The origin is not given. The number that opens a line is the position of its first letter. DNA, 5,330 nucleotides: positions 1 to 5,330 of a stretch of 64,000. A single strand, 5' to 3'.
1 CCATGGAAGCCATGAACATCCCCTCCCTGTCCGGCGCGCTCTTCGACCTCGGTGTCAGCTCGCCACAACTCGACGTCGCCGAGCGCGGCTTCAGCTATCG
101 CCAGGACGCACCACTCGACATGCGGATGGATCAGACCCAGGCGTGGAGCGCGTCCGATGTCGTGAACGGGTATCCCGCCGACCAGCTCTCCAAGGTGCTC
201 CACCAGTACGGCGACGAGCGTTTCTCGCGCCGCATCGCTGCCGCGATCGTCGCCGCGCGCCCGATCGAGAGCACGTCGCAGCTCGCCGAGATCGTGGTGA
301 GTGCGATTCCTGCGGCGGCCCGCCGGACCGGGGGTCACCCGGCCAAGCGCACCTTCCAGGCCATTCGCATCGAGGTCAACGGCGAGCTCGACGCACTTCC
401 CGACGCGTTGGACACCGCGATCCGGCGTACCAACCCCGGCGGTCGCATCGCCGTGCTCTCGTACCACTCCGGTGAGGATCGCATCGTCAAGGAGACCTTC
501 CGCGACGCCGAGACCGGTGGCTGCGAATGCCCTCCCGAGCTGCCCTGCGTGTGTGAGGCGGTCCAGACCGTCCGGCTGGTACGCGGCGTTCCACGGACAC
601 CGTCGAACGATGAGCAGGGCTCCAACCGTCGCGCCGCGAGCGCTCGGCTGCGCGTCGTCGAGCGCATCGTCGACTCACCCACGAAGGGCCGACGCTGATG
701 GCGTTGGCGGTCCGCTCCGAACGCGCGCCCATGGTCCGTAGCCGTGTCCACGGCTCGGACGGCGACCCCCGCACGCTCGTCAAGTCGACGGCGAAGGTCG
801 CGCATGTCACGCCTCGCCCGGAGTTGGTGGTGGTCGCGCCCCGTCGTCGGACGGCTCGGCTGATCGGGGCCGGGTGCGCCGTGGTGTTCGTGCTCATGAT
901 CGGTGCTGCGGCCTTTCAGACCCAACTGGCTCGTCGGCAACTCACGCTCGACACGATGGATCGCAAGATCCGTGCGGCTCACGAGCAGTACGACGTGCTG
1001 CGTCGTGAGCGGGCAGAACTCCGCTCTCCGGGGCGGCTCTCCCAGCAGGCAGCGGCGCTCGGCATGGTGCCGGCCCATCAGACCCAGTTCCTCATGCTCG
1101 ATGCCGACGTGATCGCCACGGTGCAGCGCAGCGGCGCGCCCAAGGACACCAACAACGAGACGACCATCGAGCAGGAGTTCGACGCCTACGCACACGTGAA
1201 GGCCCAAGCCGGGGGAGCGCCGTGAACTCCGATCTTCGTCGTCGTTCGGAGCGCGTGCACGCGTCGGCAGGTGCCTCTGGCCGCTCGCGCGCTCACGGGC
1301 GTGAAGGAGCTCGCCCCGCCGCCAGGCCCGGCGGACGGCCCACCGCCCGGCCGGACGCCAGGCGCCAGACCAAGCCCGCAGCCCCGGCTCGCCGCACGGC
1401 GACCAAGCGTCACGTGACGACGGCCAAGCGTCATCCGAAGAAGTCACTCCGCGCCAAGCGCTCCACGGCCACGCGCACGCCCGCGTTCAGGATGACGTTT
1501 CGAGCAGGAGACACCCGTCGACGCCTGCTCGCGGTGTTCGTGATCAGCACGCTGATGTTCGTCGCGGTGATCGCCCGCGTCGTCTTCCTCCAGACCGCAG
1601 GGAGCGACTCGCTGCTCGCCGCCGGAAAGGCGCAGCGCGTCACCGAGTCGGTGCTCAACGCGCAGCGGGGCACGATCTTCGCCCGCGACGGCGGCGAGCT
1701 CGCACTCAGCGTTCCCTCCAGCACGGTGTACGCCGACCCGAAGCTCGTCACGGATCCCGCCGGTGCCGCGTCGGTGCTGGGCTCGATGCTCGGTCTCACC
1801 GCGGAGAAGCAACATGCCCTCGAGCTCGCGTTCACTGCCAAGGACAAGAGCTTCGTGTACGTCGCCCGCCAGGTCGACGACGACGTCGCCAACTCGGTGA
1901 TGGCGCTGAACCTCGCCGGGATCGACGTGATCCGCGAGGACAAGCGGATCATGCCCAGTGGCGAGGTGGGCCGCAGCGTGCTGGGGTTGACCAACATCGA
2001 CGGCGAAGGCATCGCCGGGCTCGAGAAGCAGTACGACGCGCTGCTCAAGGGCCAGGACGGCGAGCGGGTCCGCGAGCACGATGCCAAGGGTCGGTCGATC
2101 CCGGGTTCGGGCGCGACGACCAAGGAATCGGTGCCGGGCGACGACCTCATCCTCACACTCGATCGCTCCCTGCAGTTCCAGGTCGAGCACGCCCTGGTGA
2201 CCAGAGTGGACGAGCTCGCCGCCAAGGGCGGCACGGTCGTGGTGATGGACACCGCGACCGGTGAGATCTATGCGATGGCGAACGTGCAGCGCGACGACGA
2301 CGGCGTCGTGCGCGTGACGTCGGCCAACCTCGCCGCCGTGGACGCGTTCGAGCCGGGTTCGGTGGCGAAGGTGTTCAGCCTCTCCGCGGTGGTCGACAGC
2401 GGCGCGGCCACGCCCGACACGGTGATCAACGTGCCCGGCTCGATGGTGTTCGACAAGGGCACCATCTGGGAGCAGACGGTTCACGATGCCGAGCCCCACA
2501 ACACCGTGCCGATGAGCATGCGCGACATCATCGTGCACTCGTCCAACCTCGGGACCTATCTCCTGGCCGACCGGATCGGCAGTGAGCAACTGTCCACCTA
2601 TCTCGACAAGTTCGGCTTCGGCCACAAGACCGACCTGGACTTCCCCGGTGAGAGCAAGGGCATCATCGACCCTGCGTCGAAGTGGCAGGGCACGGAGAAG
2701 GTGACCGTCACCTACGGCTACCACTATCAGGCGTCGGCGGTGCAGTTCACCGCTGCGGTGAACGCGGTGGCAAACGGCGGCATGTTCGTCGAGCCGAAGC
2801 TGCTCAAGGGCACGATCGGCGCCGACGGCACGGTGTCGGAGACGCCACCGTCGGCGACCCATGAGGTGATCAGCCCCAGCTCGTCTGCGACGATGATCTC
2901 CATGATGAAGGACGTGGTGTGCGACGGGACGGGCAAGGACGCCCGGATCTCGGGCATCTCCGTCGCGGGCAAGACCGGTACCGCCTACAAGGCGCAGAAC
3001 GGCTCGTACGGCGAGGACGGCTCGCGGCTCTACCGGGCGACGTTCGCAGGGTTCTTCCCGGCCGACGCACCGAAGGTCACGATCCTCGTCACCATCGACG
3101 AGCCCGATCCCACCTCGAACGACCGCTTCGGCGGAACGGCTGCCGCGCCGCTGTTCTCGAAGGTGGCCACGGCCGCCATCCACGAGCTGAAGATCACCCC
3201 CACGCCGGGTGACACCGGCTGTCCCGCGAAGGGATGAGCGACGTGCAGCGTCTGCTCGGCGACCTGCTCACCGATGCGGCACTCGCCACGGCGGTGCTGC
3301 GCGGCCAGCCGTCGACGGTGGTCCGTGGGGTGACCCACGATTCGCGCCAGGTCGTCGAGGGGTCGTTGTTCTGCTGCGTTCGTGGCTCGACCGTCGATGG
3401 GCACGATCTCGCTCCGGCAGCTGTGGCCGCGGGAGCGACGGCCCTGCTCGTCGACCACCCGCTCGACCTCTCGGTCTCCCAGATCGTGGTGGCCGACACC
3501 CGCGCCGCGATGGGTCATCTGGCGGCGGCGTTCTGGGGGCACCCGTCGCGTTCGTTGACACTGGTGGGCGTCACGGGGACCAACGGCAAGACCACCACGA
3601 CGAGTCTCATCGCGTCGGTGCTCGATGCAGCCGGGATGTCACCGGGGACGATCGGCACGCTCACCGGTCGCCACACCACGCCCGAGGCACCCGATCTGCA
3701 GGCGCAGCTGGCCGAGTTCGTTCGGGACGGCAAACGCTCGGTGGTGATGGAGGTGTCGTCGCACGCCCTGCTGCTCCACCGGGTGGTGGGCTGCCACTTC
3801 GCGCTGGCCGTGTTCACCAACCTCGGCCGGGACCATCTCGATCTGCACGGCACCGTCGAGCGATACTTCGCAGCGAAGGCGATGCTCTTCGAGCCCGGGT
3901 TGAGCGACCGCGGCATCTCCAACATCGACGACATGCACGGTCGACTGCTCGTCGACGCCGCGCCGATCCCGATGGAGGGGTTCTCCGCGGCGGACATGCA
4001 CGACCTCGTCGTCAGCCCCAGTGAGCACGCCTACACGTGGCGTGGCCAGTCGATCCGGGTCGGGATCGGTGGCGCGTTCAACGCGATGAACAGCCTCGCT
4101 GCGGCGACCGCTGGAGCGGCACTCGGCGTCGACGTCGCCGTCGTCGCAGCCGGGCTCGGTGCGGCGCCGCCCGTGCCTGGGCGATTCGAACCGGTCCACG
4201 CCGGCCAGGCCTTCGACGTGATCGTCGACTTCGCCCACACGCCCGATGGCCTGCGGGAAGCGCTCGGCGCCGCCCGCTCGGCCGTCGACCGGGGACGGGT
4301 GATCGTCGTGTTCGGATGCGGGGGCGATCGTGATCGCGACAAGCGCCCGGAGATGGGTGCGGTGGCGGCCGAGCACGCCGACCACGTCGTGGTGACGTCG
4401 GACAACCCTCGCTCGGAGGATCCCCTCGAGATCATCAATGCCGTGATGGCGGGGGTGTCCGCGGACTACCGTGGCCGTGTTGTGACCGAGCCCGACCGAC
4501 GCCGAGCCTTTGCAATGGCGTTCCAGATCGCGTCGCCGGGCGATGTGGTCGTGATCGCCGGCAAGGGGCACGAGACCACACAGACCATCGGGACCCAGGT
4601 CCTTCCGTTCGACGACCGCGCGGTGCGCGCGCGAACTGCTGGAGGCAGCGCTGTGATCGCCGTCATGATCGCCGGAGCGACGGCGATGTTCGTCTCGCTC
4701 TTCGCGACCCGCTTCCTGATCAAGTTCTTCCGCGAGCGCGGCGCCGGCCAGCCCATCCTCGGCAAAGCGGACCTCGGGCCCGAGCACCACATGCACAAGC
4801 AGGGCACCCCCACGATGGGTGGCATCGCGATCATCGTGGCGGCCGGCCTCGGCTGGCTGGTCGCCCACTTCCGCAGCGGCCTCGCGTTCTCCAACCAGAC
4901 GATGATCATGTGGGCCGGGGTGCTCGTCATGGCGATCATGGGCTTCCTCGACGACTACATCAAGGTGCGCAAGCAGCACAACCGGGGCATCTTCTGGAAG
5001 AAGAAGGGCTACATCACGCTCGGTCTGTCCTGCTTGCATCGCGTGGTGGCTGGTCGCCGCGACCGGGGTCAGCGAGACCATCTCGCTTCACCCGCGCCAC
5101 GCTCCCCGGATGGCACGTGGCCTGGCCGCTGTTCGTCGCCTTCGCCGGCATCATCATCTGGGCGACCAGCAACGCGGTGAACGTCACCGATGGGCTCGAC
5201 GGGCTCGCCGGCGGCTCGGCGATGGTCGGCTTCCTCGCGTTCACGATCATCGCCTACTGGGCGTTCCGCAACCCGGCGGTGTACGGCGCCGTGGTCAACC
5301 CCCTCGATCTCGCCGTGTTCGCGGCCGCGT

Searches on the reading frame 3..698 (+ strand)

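Call 76: search_protein_families(library=pfam, proteins=[window:3-698:+], max_evalue=0.0001)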
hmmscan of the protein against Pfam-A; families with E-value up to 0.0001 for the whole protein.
window:3-698:+ (231 aa): 1 family
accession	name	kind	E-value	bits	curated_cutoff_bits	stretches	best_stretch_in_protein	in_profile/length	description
PF01795.25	Methyltransf_5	-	1.5e-79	268.2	27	1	4-222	88-309/309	MraW methylase family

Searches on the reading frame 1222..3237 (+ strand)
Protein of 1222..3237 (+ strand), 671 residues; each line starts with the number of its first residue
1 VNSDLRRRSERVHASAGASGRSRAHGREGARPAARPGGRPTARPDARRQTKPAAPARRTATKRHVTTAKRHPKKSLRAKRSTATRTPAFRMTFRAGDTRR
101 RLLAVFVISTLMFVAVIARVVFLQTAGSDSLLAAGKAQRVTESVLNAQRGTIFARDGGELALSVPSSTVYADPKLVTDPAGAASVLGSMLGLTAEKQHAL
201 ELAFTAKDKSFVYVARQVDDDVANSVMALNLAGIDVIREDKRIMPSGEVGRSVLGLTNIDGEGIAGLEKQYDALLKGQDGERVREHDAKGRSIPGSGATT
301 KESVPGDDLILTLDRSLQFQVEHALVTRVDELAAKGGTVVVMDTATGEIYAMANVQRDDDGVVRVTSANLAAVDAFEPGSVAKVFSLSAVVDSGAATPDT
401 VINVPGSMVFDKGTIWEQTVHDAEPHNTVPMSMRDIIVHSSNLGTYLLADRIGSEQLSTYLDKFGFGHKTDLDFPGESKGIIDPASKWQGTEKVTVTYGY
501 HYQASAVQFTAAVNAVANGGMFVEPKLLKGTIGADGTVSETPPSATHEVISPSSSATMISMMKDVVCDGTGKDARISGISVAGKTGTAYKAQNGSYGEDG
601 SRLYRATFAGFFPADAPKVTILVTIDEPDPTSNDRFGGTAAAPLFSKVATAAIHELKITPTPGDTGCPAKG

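Call 76: search_protein_families(library=pfam, proteins=[window:1222-3237:+], max_evalue=0.0001)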
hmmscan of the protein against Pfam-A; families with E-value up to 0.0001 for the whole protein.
window:1222-3237:+ (671 aa): 3 families
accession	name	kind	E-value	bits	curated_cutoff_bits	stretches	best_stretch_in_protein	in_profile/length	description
PF00905.27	Transpeptidase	-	1.4e-64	218.6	22.1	1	337-648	1-297/299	Penicillin binding protein transpeptidase domain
PF03717.20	PBP_dimer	-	2.6e-16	61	24.4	1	146-293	3-176/180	Penicillin-binding Protein dimerisation domain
PF13354.11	Beta-lactamase2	-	1.2e-06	28.5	22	0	374-468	19-114/214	Beta-lactamase enzyme family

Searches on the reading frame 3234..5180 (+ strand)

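Call 76: search_protein_families(library=pfam, proteins=[window:3234-5180:+], max_evalue=0.0001)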
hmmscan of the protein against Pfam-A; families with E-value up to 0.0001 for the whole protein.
window:3234-5180:+ (648 aa): 4 families
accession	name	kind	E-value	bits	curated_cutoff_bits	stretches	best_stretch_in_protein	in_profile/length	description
PF08245.18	Mur_ligase_M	-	1.3e-39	136.6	24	1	113-293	1-199/200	Mur ligase middle domain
PF02875.26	Mur_ligase_C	-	1.4e-33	116.9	28.4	1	316-445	1-127/127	Mur ligase, glutamate ligase domain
PF01225.30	Mur_ligase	-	2.6e-10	41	21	1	30-100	2-94/95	Mur ligase family, catalytic domain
PF10555.14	MraY_sig1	-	1.5e-05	24.7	20.1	1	522-534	1-13/13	Phospho-N-acetylmuramoyl-pentapeptide-transferase signature 1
